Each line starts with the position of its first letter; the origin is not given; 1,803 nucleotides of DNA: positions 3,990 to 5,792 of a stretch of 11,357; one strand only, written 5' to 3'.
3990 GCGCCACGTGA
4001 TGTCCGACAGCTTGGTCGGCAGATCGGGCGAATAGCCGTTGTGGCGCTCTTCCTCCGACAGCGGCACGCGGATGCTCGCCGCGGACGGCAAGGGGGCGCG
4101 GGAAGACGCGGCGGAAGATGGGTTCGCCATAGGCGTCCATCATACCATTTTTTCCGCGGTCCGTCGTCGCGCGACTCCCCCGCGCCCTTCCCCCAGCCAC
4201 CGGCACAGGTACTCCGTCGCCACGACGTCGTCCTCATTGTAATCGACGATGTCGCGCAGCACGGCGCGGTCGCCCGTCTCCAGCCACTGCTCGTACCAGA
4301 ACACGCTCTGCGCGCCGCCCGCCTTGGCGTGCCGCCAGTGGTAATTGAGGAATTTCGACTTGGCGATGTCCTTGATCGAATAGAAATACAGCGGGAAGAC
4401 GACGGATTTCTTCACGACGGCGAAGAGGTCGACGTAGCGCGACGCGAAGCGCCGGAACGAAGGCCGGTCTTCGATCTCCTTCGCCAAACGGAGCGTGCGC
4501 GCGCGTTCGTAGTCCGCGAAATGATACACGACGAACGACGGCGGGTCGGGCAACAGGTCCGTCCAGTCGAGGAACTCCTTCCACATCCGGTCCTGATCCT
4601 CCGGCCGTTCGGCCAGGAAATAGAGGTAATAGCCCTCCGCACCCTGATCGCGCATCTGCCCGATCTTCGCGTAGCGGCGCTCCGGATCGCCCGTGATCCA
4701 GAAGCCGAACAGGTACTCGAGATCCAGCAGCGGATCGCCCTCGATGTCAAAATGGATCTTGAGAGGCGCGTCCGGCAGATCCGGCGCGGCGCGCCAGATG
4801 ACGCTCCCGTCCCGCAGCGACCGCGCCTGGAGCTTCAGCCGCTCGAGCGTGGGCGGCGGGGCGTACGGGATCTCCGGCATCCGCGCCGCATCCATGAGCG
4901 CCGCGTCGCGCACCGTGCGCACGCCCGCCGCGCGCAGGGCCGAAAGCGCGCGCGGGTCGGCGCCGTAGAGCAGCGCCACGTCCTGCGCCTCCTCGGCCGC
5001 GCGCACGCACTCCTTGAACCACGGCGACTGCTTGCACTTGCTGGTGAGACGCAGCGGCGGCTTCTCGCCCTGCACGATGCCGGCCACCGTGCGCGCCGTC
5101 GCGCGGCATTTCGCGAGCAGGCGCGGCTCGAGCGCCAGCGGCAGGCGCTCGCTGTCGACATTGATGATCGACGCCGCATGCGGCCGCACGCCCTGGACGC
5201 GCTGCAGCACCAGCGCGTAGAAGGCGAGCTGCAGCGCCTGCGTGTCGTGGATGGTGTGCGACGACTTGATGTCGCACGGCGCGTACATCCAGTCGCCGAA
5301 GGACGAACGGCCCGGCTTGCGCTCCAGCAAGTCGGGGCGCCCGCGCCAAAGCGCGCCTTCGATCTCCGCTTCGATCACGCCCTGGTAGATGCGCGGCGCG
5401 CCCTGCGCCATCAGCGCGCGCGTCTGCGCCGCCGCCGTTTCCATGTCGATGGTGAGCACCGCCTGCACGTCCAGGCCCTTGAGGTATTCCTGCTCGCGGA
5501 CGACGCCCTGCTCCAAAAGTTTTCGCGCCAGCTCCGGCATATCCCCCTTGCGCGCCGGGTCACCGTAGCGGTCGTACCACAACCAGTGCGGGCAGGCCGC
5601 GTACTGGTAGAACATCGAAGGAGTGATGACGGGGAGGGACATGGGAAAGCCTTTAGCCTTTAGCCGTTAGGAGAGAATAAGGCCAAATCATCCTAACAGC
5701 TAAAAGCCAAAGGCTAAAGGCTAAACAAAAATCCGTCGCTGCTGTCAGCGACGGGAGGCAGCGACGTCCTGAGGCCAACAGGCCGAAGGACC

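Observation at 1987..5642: Compact operon coupling an uncharacterised Cas4-like/RNase-H-fold nuclease with a LOG nucleotide N-glycosidase-family enzyme and a lipid glycosyltransferase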

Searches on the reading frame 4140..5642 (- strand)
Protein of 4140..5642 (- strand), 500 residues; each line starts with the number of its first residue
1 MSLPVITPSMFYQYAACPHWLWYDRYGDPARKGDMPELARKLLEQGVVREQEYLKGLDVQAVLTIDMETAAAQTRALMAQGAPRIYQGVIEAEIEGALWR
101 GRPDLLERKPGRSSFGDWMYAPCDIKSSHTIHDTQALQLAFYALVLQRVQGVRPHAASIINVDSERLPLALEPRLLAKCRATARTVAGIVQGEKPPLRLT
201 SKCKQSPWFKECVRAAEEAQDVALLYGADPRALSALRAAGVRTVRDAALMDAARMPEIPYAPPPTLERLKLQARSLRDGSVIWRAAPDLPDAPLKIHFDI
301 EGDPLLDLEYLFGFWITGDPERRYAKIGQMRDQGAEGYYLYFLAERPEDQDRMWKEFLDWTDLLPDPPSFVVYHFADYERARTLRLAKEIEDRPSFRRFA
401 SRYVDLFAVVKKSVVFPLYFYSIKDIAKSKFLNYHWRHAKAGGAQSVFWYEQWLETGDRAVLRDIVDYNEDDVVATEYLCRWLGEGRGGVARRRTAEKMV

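Call 4: search_protein_families(library=pfam, proteins=[window:4140-5642:-], max_evalue=0.01)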
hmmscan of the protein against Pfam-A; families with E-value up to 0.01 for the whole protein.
window:4140-5642:- (500 aa): 3 families
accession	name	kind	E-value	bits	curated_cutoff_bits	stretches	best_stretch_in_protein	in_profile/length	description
PF13482.12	RNase_H_2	-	1.5e-25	90.5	22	1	297-483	2-164/165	RNase_H superfamily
PF01930.23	Cas_Cas4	-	9.3e-06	26.3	22.7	1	122-213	68-159/160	Domain of unknown function DUF83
PF12705.13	PDDEXK_1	-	0.0032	17.9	22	1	34-168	59-195/247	PD-(D/E)XK nuclease superfamily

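Call 5: search_protein_families(library=ncbifam, proteins=[window:4140-5642:-], max_evalue=0.01)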
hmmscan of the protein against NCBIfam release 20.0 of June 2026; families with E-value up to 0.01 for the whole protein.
window:4140-5642:- (500 aa): 2 families
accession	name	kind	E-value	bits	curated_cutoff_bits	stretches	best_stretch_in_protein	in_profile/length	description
TIGR03491.1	TIGR03491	subfamily_domain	1e-91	308.3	97.45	1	10-483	5-462/462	TM0106 family RecB-like putative nuclease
TIGR00372.1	cas4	equivalog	2.5e-11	43.7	65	1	91-213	60-179/180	CRISPR-associated protein Cas4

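Call 9: find_homologous_proteins(query=window:4140-5642:-)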
Query window:4140-5642:- (500 aa): 405 proteins with E <= 0.001 among 8000 candidates; the best 120 are listed.
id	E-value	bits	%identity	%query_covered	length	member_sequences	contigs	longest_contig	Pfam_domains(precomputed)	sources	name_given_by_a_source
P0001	0.0e+0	1153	100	100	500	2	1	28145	PF01930.24,PF13482.13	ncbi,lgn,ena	-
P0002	7.1e-261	884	77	97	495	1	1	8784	PF13482.13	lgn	-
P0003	2.1e-235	800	69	98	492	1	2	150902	PF13482.13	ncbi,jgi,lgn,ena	-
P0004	6.5e-229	779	66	97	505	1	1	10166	PF01930.24,PF13482.13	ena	-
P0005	9.3e-220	749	65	98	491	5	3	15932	PF01930.24,PF13482.13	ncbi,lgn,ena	-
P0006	3.2e-216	737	65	98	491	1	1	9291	PF13482.13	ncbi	-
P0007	6.1e-200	683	63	97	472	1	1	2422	PF13482.13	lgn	-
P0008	4.6e-199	680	63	96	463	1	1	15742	PF13482.13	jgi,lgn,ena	-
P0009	2.0e-198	678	61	96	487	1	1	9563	PF13482.13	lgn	-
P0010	2.8e-195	668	61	96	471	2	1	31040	PF01930.24,PF12705.14,PF13482.13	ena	-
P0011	2.8e-195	668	61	97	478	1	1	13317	PF01930.24,PF12705.14,PF13482.13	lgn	-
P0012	1.2e-193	662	61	96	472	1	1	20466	PF01930.24,PF12705.14,PF13482.13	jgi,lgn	jgi:uncharacterized protein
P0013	3.1e-193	661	61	96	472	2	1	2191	PF12705.14,PF13482.13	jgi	-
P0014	6.6e-192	657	60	97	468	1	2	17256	PF13482.13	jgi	jgi:uncharacterized protein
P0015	2.3e-190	652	59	96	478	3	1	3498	PF01930.24,PF12705.14,PF13482.13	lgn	-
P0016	1.5e-189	649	61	97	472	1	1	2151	PF01930.24,PF13482.13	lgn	-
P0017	2.7e-189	648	58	97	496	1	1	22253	PF01930.24,PF13482.13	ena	-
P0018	1.1e-188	646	59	97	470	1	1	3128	PF01930.24,PF13482.13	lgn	-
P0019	5.3e-188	644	58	97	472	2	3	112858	PF01930.24,PF13482.13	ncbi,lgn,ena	-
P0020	2.6e-187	642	59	96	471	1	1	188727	PF01930.24,PF13482.13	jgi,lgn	-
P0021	1.2e-186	639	58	97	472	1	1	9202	PF01930.24,PF13482.13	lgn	-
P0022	2.5e-186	638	58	97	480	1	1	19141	PF13482.13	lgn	-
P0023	2.7e-186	638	58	98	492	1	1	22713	PF01930.24,PF13482.13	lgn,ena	-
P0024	2.9e-186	638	58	98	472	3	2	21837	PF01930.24,PF13482.13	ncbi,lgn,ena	-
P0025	1.8e-184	632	59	97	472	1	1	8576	PF01930.24,PF13482.13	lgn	-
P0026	8.6e-183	627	58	97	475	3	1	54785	PF01930.24,PF13482.13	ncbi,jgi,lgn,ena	ncbi:MAG: TM0106 family RecB-like putative nuclease [Candidatus Uhrbacteria bacterium]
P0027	1.8e-180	619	55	97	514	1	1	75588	PF01930.24,PF13482.13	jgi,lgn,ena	-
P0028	1.7e-179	616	55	96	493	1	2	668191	PF12705.14,PF13482.13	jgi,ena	jgi:uncharacterized protein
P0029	4.5e-178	611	53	96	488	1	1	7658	PF01930.24,PF13482.13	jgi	-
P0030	6.6e-178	611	53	96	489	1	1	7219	PF01930.24,PF13482.13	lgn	-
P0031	4.8e-177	608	56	98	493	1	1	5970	PF01930.24,PF13482.13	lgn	-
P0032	2.1e-174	599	53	96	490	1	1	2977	PF01930.24,PF13482.13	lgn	-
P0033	4.7e-174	598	54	97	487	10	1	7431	PF13482.13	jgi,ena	jgi:uncharacterized protein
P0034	6.0e-174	597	54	97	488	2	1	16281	PF01930.24,PF13482.13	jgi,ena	jgi:predicted RecB family nuclease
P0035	1.1e-172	593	55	97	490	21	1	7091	PF13482.13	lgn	-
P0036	1.2e-172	593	53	97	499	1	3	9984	PF01930.24,PF13482.13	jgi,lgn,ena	-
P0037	1.6e-172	593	53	97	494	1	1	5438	PF13482.13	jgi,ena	-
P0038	1.8e-172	593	53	96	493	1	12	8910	PF01930.24,PF13482.13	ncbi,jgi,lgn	jgi:predicted RecB family nuclease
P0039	1.2e-171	590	54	96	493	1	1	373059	PF01930.24,PF13482.13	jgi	-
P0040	5.1e-171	588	52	96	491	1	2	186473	PF01930.24,PF13482.13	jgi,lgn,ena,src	-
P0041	6.5e-171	587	51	97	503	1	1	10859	PF01930.24,PF13482.13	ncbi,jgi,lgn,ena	jgi:uncharacterized protein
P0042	2.4e-170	586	53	96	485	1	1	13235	PF01930.24,PF13482.13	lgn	-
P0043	2.5e-170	586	53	96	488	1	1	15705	PF01930.24,PF13482.13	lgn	-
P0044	3.8e-170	585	53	96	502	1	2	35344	PF01930.24,PF13482.13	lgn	-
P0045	4.9e-170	585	52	98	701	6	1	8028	PF01930.24,PF13482.13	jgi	jgi:uncharacterized protein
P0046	1.7e-169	583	53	96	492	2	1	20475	PF13482.13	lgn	-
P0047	1.8e-169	583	51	97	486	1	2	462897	PF01930.24,PF13482.13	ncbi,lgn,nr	ncbi:MAG: TM0106 family RecB-like putative nuclease [Patescibacteria group bacterium]|nr:TM0106 fami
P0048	2.1e-169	582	53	96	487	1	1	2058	PF01930.24,PF13482.13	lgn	-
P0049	2.1e-169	582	52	96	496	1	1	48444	PF13482.13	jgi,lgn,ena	-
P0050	2.5e-169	582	54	97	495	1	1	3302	PF13482.13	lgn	-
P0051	3.2e-169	582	52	97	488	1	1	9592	PF13482.13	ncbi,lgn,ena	-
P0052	8.5e-169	580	53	96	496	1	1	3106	PF01930.24,PF13482.13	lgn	-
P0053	2.4e-168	579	53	96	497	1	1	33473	PF01930.24,PF13482.13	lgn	-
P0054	2.6e-168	579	52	97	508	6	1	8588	PF01930.24,PF13482.13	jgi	jgi:uncharacterized protein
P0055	3.3e-168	579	54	96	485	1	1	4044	PF01930.24,PF13482.13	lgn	-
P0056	8.4e-168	577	51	97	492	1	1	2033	PF01930.24,PF13482.13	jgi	jgi:predicted RecB family nuclease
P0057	1.5e-167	576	53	96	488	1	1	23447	PF01930.24,PF13482.13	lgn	-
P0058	1.7e-167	576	52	96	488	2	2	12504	PF01930.24,PF13482.13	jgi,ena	jgi:uncharacterized protein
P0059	2.0e-167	576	51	96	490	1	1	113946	PF01930.24,PF13482.13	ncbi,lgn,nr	ncbi:MAG: TM0106 family RecB-like putative nuclease [Candidatus Kerfeldbacteria bacterium]|nr:TM0106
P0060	2.5e-167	576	52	96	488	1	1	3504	PF01930.24,PF13482.13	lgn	-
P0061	3.0e-167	575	51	99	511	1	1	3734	PF13482.13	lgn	-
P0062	6.7e-167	574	53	96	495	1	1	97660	PF01930.24,PF14520.13,PF13482.13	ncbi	-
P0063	9.2e-167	574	53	96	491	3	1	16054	PF01930.24,PF13482.13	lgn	-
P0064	9.6e-167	574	52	95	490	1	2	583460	PF01930.24,PF13482.13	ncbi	-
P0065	1.1e-166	574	52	97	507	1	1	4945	PF01930.24,PF13482.13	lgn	-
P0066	1.6e-166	573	51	97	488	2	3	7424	PF01930.24,PF13482.13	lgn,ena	-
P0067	5.3e-166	571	53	96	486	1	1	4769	PF01930.24,PF13482.13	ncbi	-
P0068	6.3e-166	571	54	96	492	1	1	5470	PF01930.24,PF13482.13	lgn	-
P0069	1.1e-165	570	52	97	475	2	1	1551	PF01930.24,PF13482.13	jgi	jgi:uncharacterized protein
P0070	1.1e-165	570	53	96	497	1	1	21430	PF01930.24,PF13482.13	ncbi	-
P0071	2.0e-165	569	51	96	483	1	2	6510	PF01930.24,PF13482.13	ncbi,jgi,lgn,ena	-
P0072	2.4e-165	569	52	96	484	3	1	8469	PF01930.24,PF13482.13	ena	-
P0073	2.4e-165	569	53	96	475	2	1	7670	PF01930.24,PF13482.13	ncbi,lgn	-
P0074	2.5e-165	569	53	96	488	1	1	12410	PF13482.13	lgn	-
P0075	3.4e-165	569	51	99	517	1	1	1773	PF01930.24,PF13482.13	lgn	-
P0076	7.1e-165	568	53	96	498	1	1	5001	PF01930.24,PF13482.13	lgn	-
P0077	7.5e-165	567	52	97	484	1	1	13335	PF01930.24,PF13482.13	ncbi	-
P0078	7.5e-165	567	52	96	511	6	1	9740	PF13482.13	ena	-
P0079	9.1e-165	567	53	97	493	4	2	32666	PF13482.13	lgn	-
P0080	1.0e-164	567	52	97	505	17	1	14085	PF01930.24,PF13482.13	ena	-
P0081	1.2e-164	567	52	96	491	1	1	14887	PF13482.13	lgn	-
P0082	2.4e-164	566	51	97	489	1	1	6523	PF13482.13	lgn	-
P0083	3.7e-164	565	50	96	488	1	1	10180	PF13482.13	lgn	-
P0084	3.8e-164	565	52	96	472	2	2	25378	PF01930.24,PF13482.13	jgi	jgi:uncharacterized protein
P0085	5.8e-164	565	52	96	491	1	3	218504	PF01930.24,PF13482.13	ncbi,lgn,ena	-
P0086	1.5e-163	563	50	97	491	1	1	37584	PF01930.24,PF13482.13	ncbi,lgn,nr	ncbi:MAG: TM0106 family RecB-like putative nuclease [bacterium]|nr:TM0106 family RecB-like putative 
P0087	1.6e-163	563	51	96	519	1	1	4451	PF01930.24,PF13482.13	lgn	-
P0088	3.2e-163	562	51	97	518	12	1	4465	PF01930.24,PF13482.13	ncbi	-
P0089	3.8e-163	562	51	96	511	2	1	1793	PF01930.24,PF13482.13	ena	-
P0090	4.6e-163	562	51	96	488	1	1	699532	PF13482.13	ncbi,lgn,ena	-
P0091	2.0e-162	559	53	96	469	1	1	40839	PF01930.24,PF13482.13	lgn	-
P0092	3.3e-162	559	51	96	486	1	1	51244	PF13482.13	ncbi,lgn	-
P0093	4.8e-162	558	51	94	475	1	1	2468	PF01930.24,PF13482.13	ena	-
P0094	1.1e-161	557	51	96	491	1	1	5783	PF01930.24,PF13482.13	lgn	-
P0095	2.4e-161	556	54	97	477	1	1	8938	PF01930.24,PF12705.14,PF13482.13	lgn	-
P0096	1.4e-160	553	50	96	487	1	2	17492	PF01930.24,PF13482.13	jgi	-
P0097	5.3e-160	551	52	97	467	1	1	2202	PF01930.24,PF12705.14,PF13482.13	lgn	-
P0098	8.9e-160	551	50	97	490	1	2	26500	PF01930.24,PF13482.13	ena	-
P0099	1.3e-159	550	51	96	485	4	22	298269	PF01930.24,PF13482.13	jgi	jgi:predicted RecB family nuclease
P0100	1.8e-159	550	51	96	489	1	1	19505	PF01930.24,PF13482.13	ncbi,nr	ncbi:MAG: TM0106 family RecB-like putative nuclease [bacterium]|nr:TM0106 family RecB-like putative 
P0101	3.5e-159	549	49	99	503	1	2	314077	PF01930.24,PF13482.13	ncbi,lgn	ncbi:MAG: TM0106 family RecB-like putative nuclease [Candidatus Altimarinota bacterium]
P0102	6.3e-159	548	51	96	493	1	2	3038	PF01930.24,PF13482.13,PF11074.15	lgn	-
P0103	1.5e-158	547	50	96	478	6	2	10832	PF01930.24,PF13482.13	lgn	-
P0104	5.1e-158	545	53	96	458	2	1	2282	PF01930.24,PF12705.14,PF13482.13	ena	-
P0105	1.2e-157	544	50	98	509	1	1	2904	PF01930.24,PF13482.13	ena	-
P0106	2.6e-157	543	49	96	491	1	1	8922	PF01930.24,PF13482.13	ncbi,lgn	-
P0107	1.1e-155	537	50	96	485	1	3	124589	PF01930.24,PF12705.14,PF13482.13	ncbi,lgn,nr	ncbi:TM0106 family RecB-like putative nuclease [Patescibacteria group bacterium]|nr:TM0106 family Re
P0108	1.6e-155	537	50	96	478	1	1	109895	PF01930.24,PF13482.13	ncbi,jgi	ncbi:MAG: TM0106 family RecB-like putative nuclease [Candidatus Peribacter sp.]|jgi:uncharacterized 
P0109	1.9e-155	536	49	97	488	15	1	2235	PF13482.13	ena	-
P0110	3.7e-155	535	48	97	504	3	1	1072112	PF01930.24,PF13482.13,PF11074.15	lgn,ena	-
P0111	4.5e-155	535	55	92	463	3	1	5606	PF13482.13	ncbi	-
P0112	1.0e-154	534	48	97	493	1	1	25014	PF01930.24,PF13482.13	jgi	-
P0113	1.1e-154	534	54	90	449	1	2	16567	PF13482.13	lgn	-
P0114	2.2e-154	533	50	96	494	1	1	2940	PF01930.24,PF13482.13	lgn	-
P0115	2.5e-154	533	48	97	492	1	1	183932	PF01930.24,PF13482.13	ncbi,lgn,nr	ncbi:MAG: TM0106 family RecB-like putative nuclease [bacterium]|nr:TM0106 family RecB-like putative 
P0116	3.9e-154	532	54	89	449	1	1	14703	PF01930.24,PF13482.13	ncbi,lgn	-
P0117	1.9e-153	530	50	96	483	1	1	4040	PF01930.24,PF13482.13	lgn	-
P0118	2.8e-153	529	52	90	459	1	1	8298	PF01930.24,PF13482.13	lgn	-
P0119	1.8e-152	527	46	98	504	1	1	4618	PF13482.13,PF11074.15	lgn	-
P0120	2.2e-152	526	50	96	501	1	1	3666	PF13482.13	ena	-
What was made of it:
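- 4140..5642 (-): TM0106/COG2251-type nuclease (500 aa). It has an N-terminal Cas4-like PD-(D/E)xK domain, a central helix-hairpin-helix-like segment and a C-terminal PolB-exo/DnaQ-like 3'-5' exonuclease domain (PF13482). One homologue (P0062) carries a precomputed PF14520 (HHH_5) annotation in addition to Cas_Cas4 and RNase_H_2 (call 9); placing it in the central segment is my inference.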

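Call 10: find_encoding_contigs(protein=P0001, flank=10000, max_places=4)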
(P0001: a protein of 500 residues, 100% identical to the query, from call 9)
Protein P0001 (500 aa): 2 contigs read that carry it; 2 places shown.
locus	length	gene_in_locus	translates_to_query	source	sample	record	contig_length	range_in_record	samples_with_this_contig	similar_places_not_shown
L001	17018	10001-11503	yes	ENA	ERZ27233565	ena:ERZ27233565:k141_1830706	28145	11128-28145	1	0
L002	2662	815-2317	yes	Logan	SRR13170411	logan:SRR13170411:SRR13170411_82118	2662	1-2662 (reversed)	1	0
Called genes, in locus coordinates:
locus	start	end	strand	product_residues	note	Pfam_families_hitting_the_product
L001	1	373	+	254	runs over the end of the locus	PF00950:ABC-3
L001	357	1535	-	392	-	PF07690:MFS_1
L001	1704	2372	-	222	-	PF01066:CDP-OH_P_transf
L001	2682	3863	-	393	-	-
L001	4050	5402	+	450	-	-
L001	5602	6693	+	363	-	PF02353:CMAS, PF01728:FtsJ, PF13489:Methyltransf_23, PF13847:Methyltransf_31, PF08241:Methyltransf_11, PF08242:Methyltransf_12, PF13649:Methyltransf_25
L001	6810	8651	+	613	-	PF01145:Band_7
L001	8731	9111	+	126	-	-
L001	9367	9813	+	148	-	-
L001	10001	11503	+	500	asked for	PF01930:Cas_Cas4 (faint), PF13482:RNase_H_2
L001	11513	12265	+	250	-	PF18306:LDcluster4, PF03641:Lysine_decarbox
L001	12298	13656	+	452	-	PF22053:DUF6938 (faint)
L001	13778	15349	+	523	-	-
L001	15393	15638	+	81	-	PF15919:HicB_lk_antitox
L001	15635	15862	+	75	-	PF07927:HicA_toxin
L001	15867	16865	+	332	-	-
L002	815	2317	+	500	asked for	PF01930:Cas_Cas4 (faint), PF13482:RNase_H_2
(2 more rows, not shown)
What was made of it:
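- A HicBA toxin-antitoxin pair lies nearby (call 10).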

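Call 12: find_related_loci(query=A1, collection=genome_contigs, flank=6000)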
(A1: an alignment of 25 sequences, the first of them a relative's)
Query A1 (500 aa) in genome_contigs; peptide patterns used: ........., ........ (x = any residue, [..] = any of these).
600 stretches matched a pattern (row limit reached: there are more); 539 encode a relative of the query (tblastn E <= 1e-3); the best 80 are kept; 80 distinct loci.
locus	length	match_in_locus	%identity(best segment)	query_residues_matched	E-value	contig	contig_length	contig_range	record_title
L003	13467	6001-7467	65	1-490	0e+0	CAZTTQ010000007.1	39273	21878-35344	MAG TPA_asm: uncultured Gammaproteobacteria bacterium isolate SRP278252_co2_124 genome assembly, contig: NODE_1907_lengt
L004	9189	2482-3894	58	1-488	0e+0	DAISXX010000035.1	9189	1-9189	MAG TPA_asm: Patescibacteria group bacterium isolate CTOTU9708 NODE_806_length_9189_cov_5.320451, whole genome shotgun s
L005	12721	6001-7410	58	1-483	0e+0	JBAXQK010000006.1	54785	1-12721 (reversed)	MAG: Candidatus Uhrbacteria bacterium isolate ELA555 MAG555_6, whole genome shotgun sequence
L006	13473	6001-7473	51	5-497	2e-169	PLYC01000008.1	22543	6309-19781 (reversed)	MAG: Candidatus Doudnabacteria bacterium isolate palsa_1336 73.20120700_P3D.308_contig_30569, whole genome shotgun seque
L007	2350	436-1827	53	5-483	0e+0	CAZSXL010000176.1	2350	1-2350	MAG TPA_asm: uncultured Gammaproteobacteria bacterium isolate SRP302447_co1_140 genome assembly, contig: NODE_153184_len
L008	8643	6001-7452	53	5-483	6e-168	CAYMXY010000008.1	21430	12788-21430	MAG TPA_asm: uncultured Gammaproteobacteria bacterium isolate SRP090828_co3_45 genome assembly, contig: NODE_370_length_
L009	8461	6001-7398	51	5-483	5e-164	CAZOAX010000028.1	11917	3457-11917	MAG TPA_asm: uncultured bacterium isolate SRP329715_co2_35 genome assembly, contig: NODE_9920_length_11917_cov_7.516608,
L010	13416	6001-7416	50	5-483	6e-162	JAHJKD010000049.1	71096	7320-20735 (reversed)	MAG: Patescibacteria group bacterium isolate Modern_marine_rock_biofilm.mb.65 Modern_marine_rock.mb.65_k141_808508, whol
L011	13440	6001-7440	48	5-487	5e-160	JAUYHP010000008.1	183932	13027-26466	MAG: bacterium isolate C24_maxbin.158_sub C24_k141_736997, whole genome shotgun sequence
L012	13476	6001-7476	47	5-496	2e-156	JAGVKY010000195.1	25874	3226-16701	MAG: Parachlamydiales bacterium isolate SW_28 c_000000075338, whole genome shotgun sequence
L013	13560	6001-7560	45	4-483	8e-151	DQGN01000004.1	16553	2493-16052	MAG TPA_asm: Patescibacteria group bacterium isolate UBA10110 contig_4574, whole genome shotgun sequence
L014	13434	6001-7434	53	5-483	6e-169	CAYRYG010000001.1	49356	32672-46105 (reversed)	MAG TPA_asm: uncultured Gammaproteobacteria bacterium isolate SRP062349_co5_1 genome assembly, contig: NODE_143_length_4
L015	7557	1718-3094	46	6-485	3e-146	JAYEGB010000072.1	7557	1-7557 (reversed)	MAG: Patescibacteria group bacterium isolate MAG257 MAG257_72, whole genome shotgun sequence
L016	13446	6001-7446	45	5-485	1e-144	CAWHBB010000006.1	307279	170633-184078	MAG: Chlamydiia bacterium isolate MFD09495.bin.2.3 genome assembly, contig: contig_3909, whole genome shotgun sequence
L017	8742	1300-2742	45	6-483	2e-137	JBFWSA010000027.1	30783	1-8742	MAG: Simkaniaceae bacterium isolate CA_2019_TPBF_219 NODE_7822_length_30783_cov_4.733625_TPBF, whole genome shotgun sequ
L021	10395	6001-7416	42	6-488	1e-122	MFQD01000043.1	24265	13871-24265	MAG: Candidatus Magasanikbacteria bacterium RIFCSPHIGHO2_02_FULL_50_9b rifcsphigho2_02_scaffold_8733, whole genome shotg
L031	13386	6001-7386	42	6-483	3e-109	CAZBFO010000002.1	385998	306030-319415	MAG TPA_asm: uncultured Gammaproteobacteria bacterium isolate binchicken_co185_196 genome assembly, contig: NODE_23_leng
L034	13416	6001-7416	38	6-497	9e-101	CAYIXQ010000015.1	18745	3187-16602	MAG TPA_asm: uncultured Candidatus Saccharibacteria bacterium isolate ERP119705_co6_804 genome assembly, contig: NODE_32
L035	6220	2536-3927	41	6-483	1e-97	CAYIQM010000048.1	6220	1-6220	MAG TPA_asm: uncultured Gammaproteobacteria bacterium isolate ERP119705_co25_673 genome assembly, contig: NODE_15011_len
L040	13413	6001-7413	40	4-484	6e-93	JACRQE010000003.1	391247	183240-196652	MAG: Candidatus Uhrbacteria bacterium isolate NC_groundwater_2005_Pr3_S-0.65um_55_6 SR2-18-Sp65_coassembly_scaffold_9870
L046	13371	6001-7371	38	5-483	2e-89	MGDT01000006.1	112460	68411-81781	MAG: Candidatus Uhrbacteria bacterium RIFCSPHIGHO2_01_FULL_63_20 rifcsphigho2_01_scaffold_518, whole genome shotgun sequ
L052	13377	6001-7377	35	6-486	1e-86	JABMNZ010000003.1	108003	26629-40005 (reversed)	MAG: Parcubacteria group bacterium isolate bin.251 k141_463403, whole genome shotgun sequence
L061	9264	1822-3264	33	1-492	3e-82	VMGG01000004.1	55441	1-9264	MAG: Parcubacteria group bacterium Gr01-1014_2 G01um10142_scaffold_579, whole genome shotgun sequence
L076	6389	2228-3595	35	6-483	3e-79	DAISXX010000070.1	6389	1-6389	MAG TPA_asm: Patescibacteria group bacterium isolate CTOTU9708 NODE_1403_length_6389_cov_7.868961, whole genome shotgun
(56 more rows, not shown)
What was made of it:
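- The family is fused to an exonuclease domain and is distributed like a housekeeping gene across CPR, Chlamydiae and Gammaproteobacteria (calls 9, 12).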

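Call 24: search_solved_structures(query=window:4140-5642:-, max_evalue=1)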
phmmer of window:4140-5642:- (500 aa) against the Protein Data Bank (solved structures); distinct sequences matched with E-value up to 1: 5.
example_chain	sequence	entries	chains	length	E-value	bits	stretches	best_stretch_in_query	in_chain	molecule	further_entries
9tzd_A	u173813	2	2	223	0.13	14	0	55-92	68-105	KempTIM1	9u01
2bw0_A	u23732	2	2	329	0.53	12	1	431-490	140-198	10-FORMYLTETRAHYDROFOLATE DEHYDROGENASE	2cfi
8bj1_A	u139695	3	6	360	0.63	11.8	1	315-409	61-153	histidinol-phosphate aminotransferase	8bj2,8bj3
8bj4_A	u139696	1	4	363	0.64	11.7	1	315-409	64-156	histidinol-phosphate aminotransferase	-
3sbu_A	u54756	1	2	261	0.94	11.2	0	377-448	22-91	Hypothetical ntf2-like protein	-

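Call 39: search_protein_families(library=padloc, proteins=[window:4140-5642:-], max_evalue=0.01)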
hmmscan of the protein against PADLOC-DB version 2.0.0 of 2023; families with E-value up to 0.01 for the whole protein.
window:4140-5642:- (500 aa): 10 families
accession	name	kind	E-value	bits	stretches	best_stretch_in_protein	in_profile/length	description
PDLC01250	Cas4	-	3.6e-12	44.9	1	6-212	1-167/168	"CAS-I,CAS-II,CAS-III,CAS-IV,CAS-V,CAS-VI; acquisition_associated"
PDLC00943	Cas4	-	6.6e-12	43.7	1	91-213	60-179/180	CRISPR-associated protein Cas4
PDLC01447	Cas4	-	7.9e-11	40.7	1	6-214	5-159/161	"CAS-I,CAS-II,CAS-III,CAS-IV,CAS-V,CAS-VI; acquisition_associated"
PDLC00944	Cas4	-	7.3e-08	30.8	1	120-213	80-177/177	Cas4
PDLC01611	Cas4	-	2.2e-07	29.3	1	97-213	53-157/158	"CAS-I,CAS-II,CAS-III,CAS-IV,CAS-V,CAS-VI; acquisition_associated"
PDLC01771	Cas4b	-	1.1e-05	23.7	1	124-213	70-159/162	-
PDLC00060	DruK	-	0.00038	17.9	1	100-187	144-227/347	PD-(D/E)XK nuclease superfamily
PDLC02086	Cas4b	-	0.00047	18.3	0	124-212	70-159/161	-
PDLC01774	Cas4c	-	0.0025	15.6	1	100-205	76-183/213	-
PDLC02034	Cas4d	-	0.0075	14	0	127-216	94-184/192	-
